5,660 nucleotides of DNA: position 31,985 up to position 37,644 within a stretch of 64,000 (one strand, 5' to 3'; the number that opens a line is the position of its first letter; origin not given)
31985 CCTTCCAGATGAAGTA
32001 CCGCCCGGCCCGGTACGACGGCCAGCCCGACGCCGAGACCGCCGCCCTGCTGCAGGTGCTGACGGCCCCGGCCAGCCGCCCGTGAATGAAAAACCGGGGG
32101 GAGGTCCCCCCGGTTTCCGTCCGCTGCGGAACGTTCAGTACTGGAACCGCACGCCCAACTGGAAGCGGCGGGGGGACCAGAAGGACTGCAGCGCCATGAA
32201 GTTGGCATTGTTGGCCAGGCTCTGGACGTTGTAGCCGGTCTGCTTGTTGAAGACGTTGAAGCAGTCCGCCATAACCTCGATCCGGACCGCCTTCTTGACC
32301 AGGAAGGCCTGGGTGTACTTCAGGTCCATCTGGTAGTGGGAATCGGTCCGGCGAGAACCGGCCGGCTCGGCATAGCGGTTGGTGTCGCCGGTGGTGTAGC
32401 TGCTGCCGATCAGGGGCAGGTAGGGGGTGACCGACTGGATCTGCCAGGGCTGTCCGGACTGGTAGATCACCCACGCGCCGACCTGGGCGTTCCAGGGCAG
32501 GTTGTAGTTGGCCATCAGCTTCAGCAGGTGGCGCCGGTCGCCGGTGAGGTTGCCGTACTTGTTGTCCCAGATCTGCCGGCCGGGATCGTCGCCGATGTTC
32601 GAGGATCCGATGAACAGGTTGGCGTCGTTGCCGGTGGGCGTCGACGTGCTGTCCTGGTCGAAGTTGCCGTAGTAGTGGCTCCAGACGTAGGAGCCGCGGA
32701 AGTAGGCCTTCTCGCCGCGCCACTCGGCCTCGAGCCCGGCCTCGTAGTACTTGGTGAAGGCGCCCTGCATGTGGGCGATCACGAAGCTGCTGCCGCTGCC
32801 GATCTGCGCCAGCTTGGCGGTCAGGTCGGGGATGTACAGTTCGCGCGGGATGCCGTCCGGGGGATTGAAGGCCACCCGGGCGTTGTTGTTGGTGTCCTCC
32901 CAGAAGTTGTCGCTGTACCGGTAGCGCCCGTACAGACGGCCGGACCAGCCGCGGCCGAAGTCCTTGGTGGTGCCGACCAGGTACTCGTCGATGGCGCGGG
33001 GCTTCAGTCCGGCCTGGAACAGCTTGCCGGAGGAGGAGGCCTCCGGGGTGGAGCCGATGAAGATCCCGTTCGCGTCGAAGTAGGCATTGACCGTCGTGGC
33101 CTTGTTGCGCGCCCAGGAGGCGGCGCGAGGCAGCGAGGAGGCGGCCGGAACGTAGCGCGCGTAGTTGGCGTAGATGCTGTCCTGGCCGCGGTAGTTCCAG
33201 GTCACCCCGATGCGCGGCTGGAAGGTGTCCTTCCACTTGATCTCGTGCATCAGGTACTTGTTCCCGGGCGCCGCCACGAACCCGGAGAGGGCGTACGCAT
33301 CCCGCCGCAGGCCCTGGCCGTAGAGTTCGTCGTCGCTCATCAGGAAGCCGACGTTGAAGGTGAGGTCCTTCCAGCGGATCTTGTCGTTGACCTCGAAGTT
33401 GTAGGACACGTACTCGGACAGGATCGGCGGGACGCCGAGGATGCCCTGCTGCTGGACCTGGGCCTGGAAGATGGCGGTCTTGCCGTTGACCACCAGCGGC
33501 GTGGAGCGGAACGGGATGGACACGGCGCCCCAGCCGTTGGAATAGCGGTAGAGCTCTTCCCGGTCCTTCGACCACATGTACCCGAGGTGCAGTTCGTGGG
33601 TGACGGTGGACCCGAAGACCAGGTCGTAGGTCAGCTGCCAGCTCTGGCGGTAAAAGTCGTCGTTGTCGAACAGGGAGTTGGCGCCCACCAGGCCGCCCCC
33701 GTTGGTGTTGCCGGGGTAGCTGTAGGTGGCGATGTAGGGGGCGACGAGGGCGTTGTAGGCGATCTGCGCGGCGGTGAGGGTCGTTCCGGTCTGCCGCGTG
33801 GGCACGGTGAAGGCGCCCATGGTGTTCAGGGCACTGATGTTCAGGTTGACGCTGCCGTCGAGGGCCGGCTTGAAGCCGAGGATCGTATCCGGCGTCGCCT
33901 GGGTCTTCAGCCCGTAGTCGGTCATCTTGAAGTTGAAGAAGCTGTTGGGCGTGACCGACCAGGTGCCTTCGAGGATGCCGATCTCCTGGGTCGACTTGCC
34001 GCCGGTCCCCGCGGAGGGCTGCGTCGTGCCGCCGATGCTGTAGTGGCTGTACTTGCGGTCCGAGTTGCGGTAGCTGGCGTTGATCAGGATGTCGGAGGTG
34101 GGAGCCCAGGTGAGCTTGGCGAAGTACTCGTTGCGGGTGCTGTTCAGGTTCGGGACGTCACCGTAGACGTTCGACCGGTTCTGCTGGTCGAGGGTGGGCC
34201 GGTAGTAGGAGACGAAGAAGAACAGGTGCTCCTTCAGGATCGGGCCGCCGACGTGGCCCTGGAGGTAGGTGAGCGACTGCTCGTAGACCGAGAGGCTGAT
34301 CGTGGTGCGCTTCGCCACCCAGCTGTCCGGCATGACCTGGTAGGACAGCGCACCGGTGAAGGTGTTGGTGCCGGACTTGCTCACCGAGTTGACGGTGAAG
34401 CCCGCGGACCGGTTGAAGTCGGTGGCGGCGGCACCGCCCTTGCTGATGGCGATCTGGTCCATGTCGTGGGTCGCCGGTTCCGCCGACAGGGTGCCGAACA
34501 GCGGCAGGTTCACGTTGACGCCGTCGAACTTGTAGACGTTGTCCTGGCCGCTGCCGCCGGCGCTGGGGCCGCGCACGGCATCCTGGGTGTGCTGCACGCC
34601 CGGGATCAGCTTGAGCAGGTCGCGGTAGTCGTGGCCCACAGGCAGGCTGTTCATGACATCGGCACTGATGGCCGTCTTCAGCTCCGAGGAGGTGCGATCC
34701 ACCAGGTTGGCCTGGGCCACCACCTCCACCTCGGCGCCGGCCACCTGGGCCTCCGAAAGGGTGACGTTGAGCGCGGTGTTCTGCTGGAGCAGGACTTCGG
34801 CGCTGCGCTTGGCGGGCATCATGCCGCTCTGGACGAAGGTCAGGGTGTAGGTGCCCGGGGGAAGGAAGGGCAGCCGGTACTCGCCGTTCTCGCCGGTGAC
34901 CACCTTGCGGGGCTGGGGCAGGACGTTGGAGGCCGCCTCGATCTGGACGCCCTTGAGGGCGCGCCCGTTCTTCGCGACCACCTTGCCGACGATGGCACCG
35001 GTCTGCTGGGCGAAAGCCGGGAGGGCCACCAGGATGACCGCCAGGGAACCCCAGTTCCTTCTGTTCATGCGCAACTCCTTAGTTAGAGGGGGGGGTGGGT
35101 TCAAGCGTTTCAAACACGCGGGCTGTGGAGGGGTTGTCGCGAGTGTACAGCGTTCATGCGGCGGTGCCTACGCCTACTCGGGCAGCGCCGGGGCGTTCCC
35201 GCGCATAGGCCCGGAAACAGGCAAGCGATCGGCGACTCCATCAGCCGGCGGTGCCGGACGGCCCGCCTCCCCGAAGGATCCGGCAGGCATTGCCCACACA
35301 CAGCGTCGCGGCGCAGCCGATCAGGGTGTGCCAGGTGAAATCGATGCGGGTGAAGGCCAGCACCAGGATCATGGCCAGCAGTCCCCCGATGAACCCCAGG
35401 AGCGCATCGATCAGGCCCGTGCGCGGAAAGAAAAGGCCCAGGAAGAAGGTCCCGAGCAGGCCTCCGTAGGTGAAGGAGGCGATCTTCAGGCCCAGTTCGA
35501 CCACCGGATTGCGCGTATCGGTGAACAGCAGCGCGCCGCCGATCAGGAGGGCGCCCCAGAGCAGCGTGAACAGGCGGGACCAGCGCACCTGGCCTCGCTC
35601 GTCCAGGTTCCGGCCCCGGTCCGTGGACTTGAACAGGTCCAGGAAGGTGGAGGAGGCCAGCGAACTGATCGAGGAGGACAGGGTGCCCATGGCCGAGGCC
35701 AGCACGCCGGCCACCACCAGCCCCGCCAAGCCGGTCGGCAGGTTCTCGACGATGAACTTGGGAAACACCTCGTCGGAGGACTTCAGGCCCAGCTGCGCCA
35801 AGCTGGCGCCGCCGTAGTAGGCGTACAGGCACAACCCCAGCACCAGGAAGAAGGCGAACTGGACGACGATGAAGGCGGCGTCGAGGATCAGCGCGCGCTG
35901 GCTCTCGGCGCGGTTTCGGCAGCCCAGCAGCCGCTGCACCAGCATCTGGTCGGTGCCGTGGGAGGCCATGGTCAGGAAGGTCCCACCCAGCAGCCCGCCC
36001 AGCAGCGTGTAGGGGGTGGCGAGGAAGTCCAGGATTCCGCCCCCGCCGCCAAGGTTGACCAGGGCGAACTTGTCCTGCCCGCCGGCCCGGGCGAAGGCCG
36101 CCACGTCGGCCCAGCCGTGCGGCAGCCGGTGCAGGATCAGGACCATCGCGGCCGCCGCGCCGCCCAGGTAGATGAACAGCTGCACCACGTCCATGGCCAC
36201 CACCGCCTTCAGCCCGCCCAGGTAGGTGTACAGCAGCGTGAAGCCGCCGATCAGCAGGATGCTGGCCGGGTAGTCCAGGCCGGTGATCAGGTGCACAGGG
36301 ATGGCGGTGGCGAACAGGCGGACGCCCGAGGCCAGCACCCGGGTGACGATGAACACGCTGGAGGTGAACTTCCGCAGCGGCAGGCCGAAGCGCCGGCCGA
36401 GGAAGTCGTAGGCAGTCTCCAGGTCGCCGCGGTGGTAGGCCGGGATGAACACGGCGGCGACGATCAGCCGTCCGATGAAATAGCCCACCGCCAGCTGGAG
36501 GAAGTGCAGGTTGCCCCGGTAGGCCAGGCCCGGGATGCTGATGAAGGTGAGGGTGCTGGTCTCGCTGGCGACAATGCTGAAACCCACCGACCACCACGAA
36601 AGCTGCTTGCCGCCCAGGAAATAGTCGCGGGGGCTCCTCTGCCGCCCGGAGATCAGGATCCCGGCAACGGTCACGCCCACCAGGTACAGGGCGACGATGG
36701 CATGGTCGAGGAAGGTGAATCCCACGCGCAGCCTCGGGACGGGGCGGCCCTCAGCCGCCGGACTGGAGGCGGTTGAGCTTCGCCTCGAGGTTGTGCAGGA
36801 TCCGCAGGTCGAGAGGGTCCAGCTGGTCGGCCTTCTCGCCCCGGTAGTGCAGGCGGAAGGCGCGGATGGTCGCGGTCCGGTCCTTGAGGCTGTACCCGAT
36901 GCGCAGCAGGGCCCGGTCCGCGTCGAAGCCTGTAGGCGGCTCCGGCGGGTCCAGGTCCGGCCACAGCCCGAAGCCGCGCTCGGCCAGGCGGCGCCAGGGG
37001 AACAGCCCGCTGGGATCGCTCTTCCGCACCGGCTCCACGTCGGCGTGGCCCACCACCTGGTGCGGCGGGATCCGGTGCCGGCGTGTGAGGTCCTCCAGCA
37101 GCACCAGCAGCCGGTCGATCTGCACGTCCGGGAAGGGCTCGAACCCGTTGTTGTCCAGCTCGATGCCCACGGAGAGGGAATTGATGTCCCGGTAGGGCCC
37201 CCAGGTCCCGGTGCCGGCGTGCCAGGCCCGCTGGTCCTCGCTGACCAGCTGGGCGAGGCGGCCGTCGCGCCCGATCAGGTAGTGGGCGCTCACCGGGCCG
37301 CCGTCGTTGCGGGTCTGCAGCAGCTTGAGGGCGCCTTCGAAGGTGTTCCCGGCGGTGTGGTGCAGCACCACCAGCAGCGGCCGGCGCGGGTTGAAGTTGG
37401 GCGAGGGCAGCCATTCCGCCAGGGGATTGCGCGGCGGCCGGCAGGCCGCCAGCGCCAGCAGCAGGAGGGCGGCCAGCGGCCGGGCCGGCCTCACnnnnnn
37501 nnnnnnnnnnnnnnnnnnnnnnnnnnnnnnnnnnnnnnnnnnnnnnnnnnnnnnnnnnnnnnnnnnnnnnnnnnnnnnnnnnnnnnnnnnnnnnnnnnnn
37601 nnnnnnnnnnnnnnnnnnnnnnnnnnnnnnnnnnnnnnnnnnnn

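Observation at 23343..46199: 23 kb peptidoglycan-utilisation supercluster with outer-membrane import and a largely exported stem-peptide dismantling set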

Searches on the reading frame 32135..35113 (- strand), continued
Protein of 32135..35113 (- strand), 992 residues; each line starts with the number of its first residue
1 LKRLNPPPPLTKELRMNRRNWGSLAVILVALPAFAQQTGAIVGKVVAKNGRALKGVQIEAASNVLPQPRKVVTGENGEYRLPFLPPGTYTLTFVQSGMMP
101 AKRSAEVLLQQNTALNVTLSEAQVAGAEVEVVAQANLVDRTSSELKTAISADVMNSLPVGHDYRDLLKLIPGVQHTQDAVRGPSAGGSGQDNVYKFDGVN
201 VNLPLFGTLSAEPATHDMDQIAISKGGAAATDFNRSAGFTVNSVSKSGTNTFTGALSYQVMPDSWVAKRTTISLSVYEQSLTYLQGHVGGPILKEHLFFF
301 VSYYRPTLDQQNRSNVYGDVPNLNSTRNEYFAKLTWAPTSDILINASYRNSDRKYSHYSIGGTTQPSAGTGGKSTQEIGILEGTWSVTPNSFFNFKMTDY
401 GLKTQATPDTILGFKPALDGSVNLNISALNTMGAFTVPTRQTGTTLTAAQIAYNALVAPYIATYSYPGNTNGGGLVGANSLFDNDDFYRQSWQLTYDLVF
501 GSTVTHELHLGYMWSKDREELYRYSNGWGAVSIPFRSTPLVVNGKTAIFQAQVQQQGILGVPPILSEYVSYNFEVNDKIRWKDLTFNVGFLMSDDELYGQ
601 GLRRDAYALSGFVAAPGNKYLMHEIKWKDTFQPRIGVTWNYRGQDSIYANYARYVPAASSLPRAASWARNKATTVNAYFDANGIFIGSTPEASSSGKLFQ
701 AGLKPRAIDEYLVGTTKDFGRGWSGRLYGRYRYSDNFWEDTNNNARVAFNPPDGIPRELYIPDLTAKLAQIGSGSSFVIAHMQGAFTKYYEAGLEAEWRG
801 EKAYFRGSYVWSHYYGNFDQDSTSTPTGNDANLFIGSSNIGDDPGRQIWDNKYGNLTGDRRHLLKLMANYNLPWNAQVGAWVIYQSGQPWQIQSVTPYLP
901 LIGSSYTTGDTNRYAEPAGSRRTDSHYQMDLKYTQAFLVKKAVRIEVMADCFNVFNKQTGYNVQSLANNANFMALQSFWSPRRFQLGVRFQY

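Call 89: search_protein_families(library=pfam, alignment_id=A1, max_evalue=1)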
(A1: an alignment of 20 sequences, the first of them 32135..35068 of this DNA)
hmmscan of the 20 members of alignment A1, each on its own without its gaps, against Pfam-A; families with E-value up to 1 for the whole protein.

A. member 1, window:32135-35068:- (977 aa): 6 families
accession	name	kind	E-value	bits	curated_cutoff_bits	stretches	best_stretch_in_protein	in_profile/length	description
PF25183.1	OMP_b-brl_4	-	1.7e-16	60.3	30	3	229-529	1-259/838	Outer membrane beta barrel domain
PF13620.12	CarboxypepD_reg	-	1.3e-15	57.9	32.3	1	26-105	2-82/82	Carboxypeptidase regulatory-like domain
PF13715.12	CarbopepD_reg_2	-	6.3e-08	33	32.2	1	26-116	1-88/88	CarboxypepD_reg-like domain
PF17802.7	SpaA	-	0.012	16.2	23.1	1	27-77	5-57/91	Prealbumin-like fold domain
PF17210.9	SdrD_B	-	0.051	14.2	29.7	1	38-86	24-73/112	SdrD B-like domain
PF25020.1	TTR_TEN1-4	-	0.056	13.8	27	1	23-96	6-77/86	Teneurin TTR-like domain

B. families by the number of members that match (of 20 scanned): 17 families
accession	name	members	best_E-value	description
PF13620.12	CarboxypepD_reg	20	1.4e-17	Carboxypeptidase regulatory-like domain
PF13715.12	CarbopepD_reg_2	20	5.5e-11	CarboxypepD_reg-like domain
PF17210.9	SdrD_B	15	4.3e-05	SdrD B-like domain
PF25183.1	OMP_b-brl_4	13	3.7e-20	Outer membrane beta barrel domain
PF25020.1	TTR_TEN1-4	12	0.00053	Teneurin TTR-like domain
PF17802.7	SpaA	12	0.0054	Prealbumin-like fold domain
PF07715.20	Plug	9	0.00012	TonB-dependent Receptor Plug Domain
PF10670.15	DUF4198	5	0.00047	Domain of unknown function (DUF4198)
PF08308.17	PEGA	2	0.0023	PEGA domain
PF00775.27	Dioxygenase_C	1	0.021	Dioxygenase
PF14686.12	fn3_3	1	0.026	Polysaccharide lyase family 4, domain II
PF09977.15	Tad_C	1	0.038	Putative Tad-like Flp pilus-assembly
PF09430.16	EMC7_beta-sandw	1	0.068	ER membrane protein complex subunit 7, beta-sandwich domain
PF19542.4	DUF6066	1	0.13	Family of unknown function (DUF6066)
PF01333.25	Apocytochr_F_C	1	0.17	Apocytochrome F, C-terminal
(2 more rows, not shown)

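Call 90: fold_search(model_id=the predicted structure, library=pdb)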
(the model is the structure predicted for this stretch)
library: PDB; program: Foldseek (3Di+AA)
matches with E <= 10: 820; with E <= 0.001: 232
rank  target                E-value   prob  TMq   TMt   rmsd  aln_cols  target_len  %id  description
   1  4zgv_A                3.0e-20  1.00  0.47  0.55   8.8       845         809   12  The Crystal Structure of the Ferredoxin Receptor FusA from Pectobacterium atrosepticum SCRI1043 (released 2016-08-31)
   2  6ofr                  4.1e-17  1.00  0.46  0.58   7.6       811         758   11  The crystal structure of the outer membrane transporter YddB from Escherichia coli (released 2019-10-02)
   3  2o5p_B                6.3e-16  1.00  0.38  0.48  10.1       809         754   11  Crystal structure of the full length ferric pyoverdine outer membrane receptor FpvA of Pseudomonas aeruginosa in its a (released 2007-10-30)
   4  6bpm_A                7.0e-16  1.00  0.36  0.48  11.6       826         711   10  The crystal structure of the Ferric-Catecholate import receptor Fiu from K12 E. coli: Closed form (C21) (released 2018-11-28)
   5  5odw_B                1.2e-15  1.00  0.38  0.49  10.6       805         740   11  Structure of the FpvAI-pyocin S2 complex (released 2017-11-08)
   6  1xkw                  1.5e-15  1.00  0.38  0.54   8.9       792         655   13  Pyochelin outer membrane receptor FptA from Pseudomonas aeruginosa (released 2005-10-04)
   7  2o5p_A                2.5e-15  1.00  0.39  0.48   9.7       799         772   12  Crystal structure of the full length ferric pyoverdine outer membrane receptor FpvA of Pseudomonas aeruginosa in its a (released 2007-10-30)
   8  5odw_A                4.3e-15  1.00  0.38  0.47  10.4       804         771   11  Structure of the FpvAI-pyocin S2 complex (released 2017-11-08)
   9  9ex3_A                7.1e-15  1.00  0.36  0.51  10.0       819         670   10  Ferric-mycobactin receptor (FemA) in complex with dihydroaeruginoic acid (released 2025-02-26)
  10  5fr8_A                1.2e-14  1.00  0.38  0.50  11.2       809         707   10  Crystal structure of the siderophore receptor PirA from Acinetobacter baumannii (released 2016-05-11)
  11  6h7v_A                1.5e-14  1.00  0.38  0.53  11.2       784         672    9  Crystal structure of BauA, the Ferric preacinetobactin receptor from Acinetobacter baumannii (released 2018-10-10)
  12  2iah_A                1.6e-14  1.00  0.38  0.48  10.6       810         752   10  Crystal structure of the ferripyoverdine receptor of the outer membrane of Pseudomonas aeruginosa bound to ferripyover (released 2007-09-11)
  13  9c4o                  1.7e-14  1.00  0.37  0.52  10.4       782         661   11  Cryo-EM structure of PqqU with ligand PQQ (released 2024-06-19)
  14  9a3c_MODEL_1_A        1.8e-14  1.00  0.40  0.50  14.7      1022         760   10  Model of E. coli Fiu by in-cell photo-crosslinking MS and deep learning (released 2023-02-24)
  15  4rdr                  2.5e-14  1.00  0.36  0.47  10.9       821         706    9  Structure of the bacterial Zn-transporter ZnuD from Neisseria meningitidis (locked conformation bound to zinc and cadmiu (released 2015-08-19)
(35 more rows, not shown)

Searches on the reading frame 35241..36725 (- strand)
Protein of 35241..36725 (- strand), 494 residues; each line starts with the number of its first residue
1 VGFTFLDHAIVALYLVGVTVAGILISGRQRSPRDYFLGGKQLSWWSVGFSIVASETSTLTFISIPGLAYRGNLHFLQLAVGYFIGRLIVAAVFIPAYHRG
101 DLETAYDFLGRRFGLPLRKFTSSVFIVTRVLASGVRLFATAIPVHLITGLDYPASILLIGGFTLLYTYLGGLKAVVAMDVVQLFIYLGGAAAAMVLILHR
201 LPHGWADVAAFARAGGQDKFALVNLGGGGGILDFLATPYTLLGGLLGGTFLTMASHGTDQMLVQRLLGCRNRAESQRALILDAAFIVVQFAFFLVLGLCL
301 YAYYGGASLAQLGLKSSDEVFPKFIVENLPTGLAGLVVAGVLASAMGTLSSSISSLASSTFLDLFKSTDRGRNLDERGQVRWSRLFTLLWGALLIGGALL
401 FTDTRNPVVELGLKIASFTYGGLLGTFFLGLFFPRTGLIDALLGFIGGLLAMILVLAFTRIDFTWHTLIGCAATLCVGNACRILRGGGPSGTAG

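Call 6: search_protein_families(library=pfam, proteins=[window:35241-36725:-], max_evalue=0.01)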
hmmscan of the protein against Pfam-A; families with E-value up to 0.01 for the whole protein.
window:35241-36725:- (494 aa): 1 family
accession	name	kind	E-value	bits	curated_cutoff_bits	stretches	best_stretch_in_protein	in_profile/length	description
PF00474.23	SSF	-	5.9e-40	137.8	22.8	1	35-448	1-406/406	Sodium:solute symporter family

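Call 8: search_protein_families(library=ncbifam, proteins=[window:35241-36725:-], max_evalue=0.001)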
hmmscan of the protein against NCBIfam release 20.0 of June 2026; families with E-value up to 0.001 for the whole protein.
window:35241-36725:- (494 aa): 10 families
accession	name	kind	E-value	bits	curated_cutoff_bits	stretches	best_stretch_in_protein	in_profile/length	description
TIGR00813.1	sss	superfamily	6.1e-60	203.4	184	1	35-448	1-411/411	sodium/solute symporter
NF007790.0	PRK10484.1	equivalog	5.7e-35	121.1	401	1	28-475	28-471/527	solute:sodium symporter family transporter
TIGR02119.1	panF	equivalog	1.7e-22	80.1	328.05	1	12-470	13-452/471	sodium/pantothenate symporter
TIGR02121.1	Na_Pro_sym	equivalog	1.2e-17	63.8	515.5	1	11-455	7-437/488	sodium/proline symporter PutP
TIGR03648.1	Na_symport_lg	subfamily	2.1e-14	52.9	320.75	2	19-186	11-179/547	VC_2705 family sodium/solute symporter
NF058657.1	MncbAcdTpMctC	equivalog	3.9e-08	32.2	670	1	10-459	11-456/527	monocarboxylic acid transporter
NF006903.2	PRK09395.1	subfamily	4.1e-08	32.1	750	1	18-460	47-483/552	cation/acetate symporter ActP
TIGR02711.1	symport_actP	equivalog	2.7e-06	26.4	1099.25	1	11-455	37-479/549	cation/acetate symporter ActP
NF011948.0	PRK15419.1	equivalog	3.3e-06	26.3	955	1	12-462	12-451/502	sodium/proline symporter PutP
NF009135.0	PRK12488.1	subfamily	4e-06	25.7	850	1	23-461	50-481/549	cation/acetate symporter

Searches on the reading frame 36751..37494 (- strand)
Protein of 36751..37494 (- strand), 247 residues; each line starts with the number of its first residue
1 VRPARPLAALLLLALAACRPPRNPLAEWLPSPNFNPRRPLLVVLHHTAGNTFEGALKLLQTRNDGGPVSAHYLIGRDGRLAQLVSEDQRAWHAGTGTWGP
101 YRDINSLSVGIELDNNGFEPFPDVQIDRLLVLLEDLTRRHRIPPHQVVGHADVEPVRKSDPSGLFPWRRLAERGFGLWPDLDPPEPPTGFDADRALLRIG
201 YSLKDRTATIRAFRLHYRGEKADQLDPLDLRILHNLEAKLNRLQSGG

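Call 6: search_protein_families(library=pfam, proteins=[window:36751-37494:-], max_evalue=0.01)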
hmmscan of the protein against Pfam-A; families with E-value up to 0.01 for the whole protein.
window:36751-37494:- (247 aa): 1 family
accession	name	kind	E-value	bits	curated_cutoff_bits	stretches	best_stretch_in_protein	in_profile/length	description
PF01510.30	Amidase_2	-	7.9e-34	117.3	26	1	36-162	2-130/131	N-acetylmuramoyl-L-alanine amidase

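Call 8: search_protein_families(library=ncbifam, proteins=[window:36751-37494:-], max_evalue=0.001)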
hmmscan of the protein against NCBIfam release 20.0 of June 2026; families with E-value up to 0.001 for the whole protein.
window:36751-37494:- (247 aa): 1 family
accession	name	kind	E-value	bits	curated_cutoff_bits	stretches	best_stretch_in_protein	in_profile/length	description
NF008758.0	PRK11789.1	equivalog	4.1e-28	98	143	1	68-172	76-180/190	1,6-anhydro-N-acetylmuramyl-L-alanine amidase AmpD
